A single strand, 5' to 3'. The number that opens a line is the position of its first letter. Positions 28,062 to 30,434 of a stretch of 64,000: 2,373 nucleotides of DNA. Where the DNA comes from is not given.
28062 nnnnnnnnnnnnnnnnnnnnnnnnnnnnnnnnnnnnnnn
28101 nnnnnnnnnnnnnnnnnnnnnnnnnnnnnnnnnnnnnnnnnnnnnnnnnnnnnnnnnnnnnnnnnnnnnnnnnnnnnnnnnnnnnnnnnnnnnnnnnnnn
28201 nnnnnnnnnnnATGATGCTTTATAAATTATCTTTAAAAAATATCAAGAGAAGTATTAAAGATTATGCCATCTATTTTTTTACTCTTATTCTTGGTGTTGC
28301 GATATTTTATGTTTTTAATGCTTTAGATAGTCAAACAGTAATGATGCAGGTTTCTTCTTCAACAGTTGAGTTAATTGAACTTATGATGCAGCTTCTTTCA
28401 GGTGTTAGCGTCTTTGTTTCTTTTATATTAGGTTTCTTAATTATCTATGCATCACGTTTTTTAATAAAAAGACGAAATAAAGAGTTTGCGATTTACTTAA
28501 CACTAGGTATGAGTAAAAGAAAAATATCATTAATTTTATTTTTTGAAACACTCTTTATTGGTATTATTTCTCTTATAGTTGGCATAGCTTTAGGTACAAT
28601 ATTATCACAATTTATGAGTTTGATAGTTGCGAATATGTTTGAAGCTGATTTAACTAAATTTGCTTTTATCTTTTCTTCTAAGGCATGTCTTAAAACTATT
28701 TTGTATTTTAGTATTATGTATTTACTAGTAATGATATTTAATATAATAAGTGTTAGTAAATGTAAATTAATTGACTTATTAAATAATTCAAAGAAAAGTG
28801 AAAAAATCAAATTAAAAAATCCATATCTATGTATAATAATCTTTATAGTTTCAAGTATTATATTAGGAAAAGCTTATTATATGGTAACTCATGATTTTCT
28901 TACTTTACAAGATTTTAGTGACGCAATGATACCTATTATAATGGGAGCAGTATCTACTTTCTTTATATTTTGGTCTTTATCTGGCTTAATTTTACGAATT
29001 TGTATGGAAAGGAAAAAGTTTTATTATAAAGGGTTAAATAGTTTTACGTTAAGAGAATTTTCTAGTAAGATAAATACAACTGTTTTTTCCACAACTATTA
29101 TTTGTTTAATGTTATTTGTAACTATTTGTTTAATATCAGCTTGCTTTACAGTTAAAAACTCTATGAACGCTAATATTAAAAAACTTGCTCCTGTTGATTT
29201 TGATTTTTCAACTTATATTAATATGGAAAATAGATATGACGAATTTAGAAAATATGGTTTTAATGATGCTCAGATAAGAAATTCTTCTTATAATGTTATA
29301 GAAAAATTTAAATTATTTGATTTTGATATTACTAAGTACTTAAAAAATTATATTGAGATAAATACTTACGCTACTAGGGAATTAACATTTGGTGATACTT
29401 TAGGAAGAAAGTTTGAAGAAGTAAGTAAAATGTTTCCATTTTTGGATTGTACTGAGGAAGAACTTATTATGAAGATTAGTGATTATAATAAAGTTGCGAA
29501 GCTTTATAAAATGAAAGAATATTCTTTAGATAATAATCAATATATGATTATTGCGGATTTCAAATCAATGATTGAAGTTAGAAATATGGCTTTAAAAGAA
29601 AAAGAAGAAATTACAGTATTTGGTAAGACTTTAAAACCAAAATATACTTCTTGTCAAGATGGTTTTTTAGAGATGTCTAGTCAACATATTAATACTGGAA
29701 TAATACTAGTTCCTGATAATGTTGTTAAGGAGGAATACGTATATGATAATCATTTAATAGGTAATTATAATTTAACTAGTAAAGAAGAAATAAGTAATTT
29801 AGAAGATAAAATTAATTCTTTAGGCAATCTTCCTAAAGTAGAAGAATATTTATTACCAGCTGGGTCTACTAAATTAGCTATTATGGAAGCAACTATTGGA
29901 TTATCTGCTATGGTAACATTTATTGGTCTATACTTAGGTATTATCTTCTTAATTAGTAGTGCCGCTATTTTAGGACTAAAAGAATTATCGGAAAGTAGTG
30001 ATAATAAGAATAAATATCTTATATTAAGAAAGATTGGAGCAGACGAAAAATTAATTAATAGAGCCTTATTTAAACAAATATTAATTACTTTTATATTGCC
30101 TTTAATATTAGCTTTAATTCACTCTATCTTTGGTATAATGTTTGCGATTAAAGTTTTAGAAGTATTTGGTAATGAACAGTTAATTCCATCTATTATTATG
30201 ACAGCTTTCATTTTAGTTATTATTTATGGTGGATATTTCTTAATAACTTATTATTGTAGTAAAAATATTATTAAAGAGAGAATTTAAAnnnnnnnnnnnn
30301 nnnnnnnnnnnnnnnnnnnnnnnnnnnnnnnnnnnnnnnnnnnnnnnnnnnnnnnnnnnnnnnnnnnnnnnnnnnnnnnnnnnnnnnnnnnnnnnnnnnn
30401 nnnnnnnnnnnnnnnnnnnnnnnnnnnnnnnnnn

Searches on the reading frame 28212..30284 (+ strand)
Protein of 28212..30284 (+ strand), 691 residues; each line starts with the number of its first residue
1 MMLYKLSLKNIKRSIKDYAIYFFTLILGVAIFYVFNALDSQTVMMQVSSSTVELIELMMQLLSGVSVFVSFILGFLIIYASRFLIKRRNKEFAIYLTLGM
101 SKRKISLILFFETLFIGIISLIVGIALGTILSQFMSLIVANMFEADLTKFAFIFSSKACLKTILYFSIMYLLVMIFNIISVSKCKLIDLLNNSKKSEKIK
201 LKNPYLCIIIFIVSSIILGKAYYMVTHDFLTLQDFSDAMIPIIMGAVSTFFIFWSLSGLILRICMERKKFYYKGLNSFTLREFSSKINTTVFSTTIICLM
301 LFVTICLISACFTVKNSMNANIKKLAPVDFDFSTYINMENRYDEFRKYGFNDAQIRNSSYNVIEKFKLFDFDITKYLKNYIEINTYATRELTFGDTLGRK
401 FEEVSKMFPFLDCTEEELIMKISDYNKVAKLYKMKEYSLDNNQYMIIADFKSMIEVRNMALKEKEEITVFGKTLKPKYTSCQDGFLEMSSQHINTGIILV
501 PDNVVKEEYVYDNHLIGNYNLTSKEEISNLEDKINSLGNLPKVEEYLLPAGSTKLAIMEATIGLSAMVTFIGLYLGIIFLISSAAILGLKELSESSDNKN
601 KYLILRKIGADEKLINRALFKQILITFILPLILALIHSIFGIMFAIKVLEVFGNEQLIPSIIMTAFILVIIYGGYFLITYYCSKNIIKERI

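Call 48: search_protein_families(library=pfam, proteins=[window:28212-30284:+], max_evalue=0.00001)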
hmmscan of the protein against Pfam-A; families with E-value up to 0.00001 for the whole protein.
window:28212-30284:+ (691 aa): 1 family
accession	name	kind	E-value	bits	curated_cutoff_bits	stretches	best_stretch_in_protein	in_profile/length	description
PF02687.27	FtsX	-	9.5e-15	55.1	25.5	1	65-183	3-117/120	FtsX-like permease C-terminal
